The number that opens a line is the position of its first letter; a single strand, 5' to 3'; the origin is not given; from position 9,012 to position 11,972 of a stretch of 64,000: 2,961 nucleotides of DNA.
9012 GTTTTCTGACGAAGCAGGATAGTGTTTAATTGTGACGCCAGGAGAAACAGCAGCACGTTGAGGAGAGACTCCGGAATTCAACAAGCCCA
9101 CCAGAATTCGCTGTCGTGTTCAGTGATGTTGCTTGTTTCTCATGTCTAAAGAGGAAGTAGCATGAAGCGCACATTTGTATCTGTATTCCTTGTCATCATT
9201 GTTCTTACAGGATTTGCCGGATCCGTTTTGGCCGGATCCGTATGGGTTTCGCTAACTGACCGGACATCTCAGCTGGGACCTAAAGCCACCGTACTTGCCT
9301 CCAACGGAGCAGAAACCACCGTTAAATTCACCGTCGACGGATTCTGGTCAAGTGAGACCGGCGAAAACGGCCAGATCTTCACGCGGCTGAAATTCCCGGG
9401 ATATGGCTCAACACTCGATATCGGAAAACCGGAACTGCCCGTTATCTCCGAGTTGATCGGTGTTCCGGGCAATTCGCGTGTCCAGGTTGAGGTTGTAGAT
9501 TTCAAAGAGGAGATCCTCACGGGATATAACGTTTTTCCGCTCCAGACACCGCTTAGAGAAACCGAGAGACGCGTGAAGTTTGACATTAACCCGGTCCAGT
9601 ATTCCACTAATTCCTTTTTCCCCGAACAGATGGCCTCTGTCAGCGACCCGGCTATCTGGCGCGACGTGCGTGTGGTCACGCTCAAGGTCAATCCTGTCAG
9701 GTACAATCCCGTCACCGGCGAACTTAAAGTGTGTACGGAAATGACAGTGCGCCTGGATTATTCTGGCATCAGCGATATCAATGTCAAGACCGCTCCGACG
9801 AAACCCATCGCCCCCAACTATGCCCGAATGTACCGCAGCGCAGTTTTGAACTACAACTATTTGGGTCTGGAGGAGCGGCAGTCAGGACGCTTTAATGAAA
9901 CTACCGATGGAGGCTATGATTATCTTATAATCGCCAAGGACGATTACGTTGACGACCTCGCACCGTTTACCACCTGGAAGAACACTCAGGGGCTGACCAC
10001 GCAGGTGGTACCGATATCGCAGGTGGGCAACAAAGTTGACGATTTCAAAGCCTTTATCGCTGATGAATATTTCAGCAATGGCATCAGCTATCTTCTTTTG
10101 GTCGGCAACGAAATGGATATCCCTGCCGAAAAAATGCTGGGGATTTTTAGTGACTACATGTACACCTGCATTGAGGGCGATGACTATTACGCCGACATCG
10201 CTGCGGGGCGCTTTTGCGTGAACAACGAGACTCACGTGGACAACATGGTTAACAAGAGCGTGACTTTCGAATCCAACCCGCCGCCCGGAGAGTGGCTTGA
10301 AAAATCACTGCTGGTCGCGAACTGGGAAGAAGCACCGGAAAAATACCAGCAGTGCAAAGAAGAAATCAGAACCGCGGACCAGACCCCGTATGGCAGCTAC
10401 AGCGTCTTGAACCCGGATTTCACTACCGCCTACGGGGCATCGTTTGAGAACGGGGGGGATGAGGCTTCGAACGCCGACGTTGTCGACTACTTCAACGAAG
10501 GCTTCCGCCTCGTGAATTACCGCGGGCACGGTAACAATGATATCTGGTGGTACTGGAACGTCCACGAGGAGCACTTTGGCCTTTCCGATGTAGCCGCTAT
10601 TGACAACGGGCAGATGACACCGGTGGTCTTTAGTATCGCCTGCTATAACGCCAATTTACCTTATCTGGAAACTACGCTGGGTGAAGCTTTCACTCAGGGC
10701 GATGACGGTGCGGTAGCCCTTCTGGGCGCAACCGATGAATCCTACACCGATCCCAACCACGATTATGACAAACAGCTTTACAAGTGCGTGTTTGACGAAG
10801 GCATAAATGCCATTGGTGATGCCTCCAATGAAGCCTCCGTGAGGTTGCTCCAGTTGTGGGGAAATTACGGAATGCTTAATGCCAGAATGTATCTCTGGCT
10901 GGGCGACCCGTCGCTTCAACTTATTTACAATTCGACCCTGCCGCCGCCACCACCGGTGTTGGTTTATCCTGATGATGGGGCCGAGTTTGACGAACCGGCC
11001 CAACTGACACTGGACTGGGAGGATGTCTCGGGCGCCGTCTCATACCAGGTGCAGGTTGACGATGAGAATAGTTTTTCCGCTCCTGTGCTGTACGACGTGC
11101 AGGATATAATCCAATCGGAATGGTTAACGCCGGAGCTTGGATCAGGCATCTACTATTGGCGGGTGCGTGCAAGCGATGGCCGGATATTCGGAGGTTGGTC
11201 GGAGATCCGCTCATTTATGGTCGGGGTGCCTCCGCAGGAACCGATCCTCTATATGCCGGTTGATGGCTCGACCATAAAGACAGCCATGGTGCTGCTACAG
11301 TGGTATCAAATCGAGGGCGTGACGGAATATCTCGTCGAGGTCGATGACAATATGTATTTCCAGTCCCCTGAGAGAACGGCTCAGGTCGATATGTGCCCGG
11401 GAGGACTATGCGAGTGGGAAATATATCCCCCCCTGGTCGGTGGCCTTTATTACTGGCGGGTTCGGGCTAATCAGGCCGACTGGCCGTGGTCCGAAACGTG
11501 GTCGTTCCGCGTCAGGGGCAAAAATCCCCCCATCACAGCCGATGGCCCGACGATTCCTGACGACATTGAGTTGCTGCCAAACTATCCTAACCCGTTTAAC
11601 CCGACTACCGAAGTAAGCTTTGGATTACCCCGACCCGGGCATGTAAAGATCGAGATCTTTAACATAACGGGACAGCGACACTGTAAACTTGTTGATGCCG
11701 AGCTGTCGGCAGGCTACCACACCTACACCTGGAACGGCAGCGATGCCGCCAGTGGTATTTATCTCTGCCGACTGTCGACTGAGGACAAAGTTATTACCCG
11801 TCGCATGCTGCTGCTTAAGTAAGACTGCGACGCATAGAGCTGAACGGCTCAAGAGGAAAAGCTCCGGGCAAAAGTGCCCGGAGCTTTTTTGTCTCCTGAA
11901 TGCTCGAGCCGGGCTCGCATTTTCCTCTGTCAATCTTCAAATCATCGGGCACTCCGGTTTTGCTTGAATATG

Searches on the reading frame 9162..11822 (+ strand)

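Call 38: search_protein_families(library=pfam, proteins=[window:9162-11822:+], max_evalue=0.0001)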
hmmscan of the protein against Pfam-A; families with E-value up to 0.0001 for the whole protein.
window:9162-11822:+ (886 aa): 3 families
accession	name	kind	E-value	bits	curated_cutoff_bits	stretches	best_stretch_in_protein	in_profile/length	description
PF01364.23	Peptidase_C25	-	5.1e-59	200.8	23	1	254-587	1-374/374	Peptidase family C25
PF08126.16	Propeptide_C25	-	5.5e-26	91.4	22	1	39-200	8-172/205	Propeptide_C25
PF18962.6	Por_Secre_tail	-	1.8e-07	31.8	27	1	808-881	2-72/75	Secretion system C-terminal sorting domain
